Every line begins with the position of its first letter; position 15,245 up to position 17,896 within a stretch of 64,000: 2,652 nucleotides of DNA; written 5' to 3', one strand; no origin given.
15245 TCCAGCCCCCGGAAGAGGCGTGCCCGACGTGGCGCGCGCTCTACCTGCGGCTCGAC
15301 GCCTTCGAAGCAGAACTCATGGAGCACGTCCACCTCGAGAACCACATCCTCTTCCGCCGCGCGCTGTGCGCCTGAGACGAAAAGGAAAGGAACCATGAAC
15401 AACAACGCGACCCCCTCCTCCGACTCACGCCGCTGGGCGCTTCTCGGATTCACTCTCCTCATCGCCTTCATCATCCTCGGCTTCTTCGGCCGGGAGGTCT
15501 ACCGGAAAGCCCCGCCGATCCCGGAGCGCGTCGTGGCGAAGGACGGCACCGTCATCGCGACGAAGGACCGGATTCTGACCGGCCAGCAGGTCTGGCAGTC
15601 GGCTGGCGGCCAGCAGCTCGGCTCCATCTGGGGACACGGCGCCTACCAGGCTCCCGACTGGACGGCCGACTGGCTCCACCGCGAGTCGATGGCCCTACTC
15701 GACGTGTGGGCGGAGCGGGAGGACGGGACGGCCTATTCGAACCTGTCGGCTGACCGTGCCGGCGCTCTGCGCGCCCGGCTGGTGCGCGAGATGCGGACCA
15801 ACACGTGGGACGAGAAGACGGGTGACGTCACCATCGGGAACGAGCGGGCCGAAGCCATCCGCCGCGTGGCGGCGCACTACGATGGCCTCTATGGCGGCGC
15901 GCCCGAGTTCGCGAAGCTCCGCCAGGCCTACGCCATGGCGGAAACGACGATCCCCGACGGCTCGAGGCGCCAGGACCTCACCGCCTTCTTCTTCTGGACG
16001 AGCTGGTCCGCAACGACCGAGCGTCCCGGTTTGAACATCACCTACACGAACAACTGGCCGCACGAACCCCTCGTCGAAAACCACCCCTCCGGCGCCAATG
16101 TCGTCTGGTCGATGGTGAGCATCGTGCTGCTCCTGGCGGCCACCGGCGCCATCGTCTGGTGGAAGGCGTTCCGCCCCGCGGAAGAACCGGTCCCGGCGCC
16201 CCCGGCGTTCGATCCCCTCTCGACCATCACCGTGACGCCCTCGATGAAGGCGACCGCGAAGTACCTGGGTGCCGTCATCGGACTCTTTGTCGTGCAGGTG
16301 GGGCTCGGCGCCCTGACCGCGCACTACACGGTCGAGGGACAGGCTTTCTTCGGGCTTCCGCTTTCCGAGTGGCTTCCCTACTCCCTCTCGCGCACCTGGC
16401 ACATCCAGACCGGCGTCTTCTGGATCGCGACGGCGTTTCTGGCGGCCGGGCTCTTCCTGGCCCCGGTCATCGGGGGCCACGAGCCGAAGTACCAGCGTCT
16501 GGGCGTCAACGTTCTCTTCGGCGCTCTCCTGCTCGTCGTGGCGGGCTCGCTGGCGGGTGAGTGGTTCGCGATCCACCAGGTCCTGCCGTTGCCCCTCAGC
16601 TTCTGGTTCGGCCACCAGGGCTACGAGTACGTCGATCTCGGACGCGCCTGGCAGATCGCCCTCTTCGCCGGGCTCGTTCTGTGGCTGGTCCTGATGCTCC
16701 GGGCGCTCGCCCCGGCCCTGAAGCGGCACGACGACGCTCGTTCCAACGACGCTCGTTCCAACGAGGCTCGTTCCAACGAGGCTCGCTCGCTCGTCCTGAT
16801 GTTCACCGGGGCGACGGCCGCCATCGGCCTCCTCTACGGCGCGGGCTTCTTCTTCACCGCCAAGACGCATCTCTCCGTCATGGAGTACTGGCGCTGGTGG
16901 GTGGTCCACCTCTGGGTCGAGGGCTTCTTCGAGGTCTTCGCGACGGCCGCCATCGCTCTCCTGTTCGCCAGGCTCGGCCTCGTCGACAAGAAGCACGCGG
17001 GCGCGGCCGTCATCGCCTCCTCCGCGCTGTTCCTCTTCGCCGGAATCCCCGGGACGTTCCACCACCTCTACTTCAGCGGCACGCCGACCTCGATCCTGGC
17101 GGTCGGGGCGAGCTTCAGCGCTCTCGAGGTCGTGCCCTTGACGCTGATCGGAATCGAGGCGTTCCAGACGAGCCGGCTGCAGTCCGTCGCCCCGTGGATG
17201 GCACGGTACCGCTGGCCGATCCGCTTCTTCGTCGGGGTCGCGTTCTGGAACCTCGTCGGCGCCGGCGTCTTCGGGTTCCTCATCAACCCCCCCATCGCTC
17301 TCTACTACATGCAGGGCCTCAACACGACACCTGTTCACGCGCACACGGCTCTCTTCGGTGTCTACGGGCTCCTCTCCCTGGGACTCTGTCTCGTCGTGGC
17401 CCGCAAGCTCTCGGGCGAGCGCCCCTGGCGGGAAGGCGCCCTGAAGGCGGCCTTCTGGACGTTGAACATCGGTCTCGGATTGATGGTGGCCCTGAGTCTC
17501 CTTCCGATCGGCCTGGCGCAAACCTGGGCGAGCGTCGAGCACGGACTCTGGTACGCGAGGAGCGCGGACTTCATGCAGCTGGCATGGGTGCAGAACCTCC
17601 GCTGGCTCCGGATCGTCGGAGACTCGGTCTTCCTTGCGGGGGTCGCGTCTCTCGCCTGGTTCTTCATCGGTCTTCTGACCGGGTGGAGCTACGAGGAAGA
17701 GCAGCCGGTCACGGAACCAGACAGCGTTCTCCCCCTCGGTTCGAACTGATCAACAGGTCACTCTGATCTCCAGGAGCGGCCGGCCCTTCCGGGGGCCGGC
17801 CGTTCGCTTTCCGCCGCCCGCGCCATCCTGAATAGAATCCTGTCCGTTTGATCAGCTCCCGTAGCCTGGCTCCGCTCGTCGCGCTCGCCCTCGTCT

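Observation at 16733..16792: In-frame 15-nt x4 microsatellite-like repeat inside the NO reductase gene norZ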

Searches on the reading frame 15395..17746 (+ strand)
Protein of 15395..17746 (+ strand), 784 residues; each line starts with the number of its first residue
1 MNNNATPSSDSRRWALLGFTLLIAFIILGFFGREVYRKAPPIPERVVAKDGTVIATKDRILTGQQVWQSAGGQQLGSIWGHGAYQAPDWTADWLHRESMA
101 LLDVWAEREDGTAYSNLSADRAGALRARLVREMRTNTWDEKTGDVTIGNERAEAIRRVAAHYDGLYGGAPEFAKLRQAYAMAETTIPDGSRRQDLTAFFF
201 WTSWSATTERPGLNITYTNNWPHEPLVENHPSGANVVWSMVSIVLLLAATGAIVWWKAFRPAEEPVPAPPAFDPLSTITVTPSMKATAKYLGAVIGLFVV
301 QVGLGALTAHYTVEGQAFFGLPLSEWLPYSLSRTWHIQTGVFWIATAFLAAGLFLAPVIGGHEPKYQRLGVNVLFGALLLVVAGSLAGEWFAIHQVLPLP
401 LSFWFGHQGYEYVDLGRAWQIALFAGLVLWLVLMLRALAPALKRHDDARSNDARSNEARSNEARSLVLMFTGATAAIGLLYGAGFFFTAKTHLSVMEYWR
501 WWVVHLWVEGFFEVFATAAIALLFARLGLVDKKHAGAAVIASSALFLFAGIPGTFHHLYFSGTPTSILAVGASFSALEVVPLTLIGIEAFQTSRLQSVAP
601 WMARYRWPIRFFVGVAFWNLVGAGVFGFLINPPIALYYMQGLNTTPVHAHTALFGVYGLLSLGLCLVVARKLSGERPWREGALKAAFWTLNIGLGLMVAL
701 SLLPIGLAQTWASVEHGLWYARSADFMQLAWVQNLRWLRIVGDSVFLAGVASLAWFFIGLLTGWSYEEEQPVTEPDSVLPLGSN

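Call 4: search_protein_families(library=pfam, proteins=[window:15395-17746:+])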
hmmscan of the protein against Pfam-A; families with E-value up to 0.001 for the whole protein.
window:15395-17746:+ (784 aa): 2 families
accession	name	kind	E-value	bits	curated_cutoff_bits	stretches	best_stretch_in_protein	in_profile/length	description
PF22085.1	NorB_cytochrome_c-like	-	2.4e-70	237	29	1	43-223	1-181/181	Nitric oxide reductase subunit B, cytochrome c-like domain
PF00115.25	COX1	-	2.8e-58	198.3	34.8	1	286-744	2-435/436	Cytochrome C and Quinol oxidase polypeptide I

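Call 5: search_solved_structures(query=window:15395-17746:+, show_alignments=3)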
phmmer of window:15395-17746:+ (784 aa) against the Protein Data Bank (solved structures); distinct sequences matched with E-value up to 0.001: 13.
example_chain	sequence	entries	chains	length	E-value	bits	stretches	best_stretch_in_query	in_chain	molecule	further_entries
9wyl_A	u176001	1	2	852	5.1e-284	947.6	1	12-769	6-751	Nitric oxide reductase subunit B,Soluble cytochrome b562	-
28pn_A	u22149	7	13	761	8.1e-284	946.9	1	12-767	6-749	Nitric oxide reductase subunit B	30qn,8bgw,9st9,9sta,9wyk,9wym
28pp_A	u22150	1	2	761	7.3e-283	943.8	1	12-767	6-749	Nitric oxide reductase subunit B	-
32fi_A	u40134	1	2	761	7.5e-283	943.7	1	12-767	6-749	Nitric oxide reductase subunit B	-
6qq5_A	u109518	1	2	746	8.5e-283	943.6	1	12-763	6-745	Nitric oxide reductase subunit B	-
6t6v_A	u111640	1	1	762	1.5e-282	942.8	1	12-767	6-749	Nitric oxide reductase subunit B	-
30sj_A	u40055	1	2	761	1.5e-282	942.8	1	12-767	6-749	Nitric oxide reductase subunit B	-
6qq6_A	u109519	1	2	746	3.2e-282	941.6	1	12-763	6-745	Nitric oxide reductase subunit B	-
28pq_A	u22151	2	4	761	3.5e-282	941.5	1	12-767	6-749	Nitric oxide reductase subunit B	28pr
6fwf_A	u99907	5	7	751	6e-251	838.2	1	12-754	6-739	Nitric-oxide reductase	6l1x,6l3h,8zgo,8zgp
3ayf_A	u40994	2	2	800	1.3e-147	496.4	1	13-759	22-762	Nitric oxide reductase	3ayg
4xyd_A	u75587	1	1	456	1.6e-21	79.4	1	288-730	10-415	Nitric-oxide reductase subunit B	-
3o0r_B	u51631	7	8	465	5.2e-18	67.8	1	462-752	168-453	Nitric oxide reductase subunit B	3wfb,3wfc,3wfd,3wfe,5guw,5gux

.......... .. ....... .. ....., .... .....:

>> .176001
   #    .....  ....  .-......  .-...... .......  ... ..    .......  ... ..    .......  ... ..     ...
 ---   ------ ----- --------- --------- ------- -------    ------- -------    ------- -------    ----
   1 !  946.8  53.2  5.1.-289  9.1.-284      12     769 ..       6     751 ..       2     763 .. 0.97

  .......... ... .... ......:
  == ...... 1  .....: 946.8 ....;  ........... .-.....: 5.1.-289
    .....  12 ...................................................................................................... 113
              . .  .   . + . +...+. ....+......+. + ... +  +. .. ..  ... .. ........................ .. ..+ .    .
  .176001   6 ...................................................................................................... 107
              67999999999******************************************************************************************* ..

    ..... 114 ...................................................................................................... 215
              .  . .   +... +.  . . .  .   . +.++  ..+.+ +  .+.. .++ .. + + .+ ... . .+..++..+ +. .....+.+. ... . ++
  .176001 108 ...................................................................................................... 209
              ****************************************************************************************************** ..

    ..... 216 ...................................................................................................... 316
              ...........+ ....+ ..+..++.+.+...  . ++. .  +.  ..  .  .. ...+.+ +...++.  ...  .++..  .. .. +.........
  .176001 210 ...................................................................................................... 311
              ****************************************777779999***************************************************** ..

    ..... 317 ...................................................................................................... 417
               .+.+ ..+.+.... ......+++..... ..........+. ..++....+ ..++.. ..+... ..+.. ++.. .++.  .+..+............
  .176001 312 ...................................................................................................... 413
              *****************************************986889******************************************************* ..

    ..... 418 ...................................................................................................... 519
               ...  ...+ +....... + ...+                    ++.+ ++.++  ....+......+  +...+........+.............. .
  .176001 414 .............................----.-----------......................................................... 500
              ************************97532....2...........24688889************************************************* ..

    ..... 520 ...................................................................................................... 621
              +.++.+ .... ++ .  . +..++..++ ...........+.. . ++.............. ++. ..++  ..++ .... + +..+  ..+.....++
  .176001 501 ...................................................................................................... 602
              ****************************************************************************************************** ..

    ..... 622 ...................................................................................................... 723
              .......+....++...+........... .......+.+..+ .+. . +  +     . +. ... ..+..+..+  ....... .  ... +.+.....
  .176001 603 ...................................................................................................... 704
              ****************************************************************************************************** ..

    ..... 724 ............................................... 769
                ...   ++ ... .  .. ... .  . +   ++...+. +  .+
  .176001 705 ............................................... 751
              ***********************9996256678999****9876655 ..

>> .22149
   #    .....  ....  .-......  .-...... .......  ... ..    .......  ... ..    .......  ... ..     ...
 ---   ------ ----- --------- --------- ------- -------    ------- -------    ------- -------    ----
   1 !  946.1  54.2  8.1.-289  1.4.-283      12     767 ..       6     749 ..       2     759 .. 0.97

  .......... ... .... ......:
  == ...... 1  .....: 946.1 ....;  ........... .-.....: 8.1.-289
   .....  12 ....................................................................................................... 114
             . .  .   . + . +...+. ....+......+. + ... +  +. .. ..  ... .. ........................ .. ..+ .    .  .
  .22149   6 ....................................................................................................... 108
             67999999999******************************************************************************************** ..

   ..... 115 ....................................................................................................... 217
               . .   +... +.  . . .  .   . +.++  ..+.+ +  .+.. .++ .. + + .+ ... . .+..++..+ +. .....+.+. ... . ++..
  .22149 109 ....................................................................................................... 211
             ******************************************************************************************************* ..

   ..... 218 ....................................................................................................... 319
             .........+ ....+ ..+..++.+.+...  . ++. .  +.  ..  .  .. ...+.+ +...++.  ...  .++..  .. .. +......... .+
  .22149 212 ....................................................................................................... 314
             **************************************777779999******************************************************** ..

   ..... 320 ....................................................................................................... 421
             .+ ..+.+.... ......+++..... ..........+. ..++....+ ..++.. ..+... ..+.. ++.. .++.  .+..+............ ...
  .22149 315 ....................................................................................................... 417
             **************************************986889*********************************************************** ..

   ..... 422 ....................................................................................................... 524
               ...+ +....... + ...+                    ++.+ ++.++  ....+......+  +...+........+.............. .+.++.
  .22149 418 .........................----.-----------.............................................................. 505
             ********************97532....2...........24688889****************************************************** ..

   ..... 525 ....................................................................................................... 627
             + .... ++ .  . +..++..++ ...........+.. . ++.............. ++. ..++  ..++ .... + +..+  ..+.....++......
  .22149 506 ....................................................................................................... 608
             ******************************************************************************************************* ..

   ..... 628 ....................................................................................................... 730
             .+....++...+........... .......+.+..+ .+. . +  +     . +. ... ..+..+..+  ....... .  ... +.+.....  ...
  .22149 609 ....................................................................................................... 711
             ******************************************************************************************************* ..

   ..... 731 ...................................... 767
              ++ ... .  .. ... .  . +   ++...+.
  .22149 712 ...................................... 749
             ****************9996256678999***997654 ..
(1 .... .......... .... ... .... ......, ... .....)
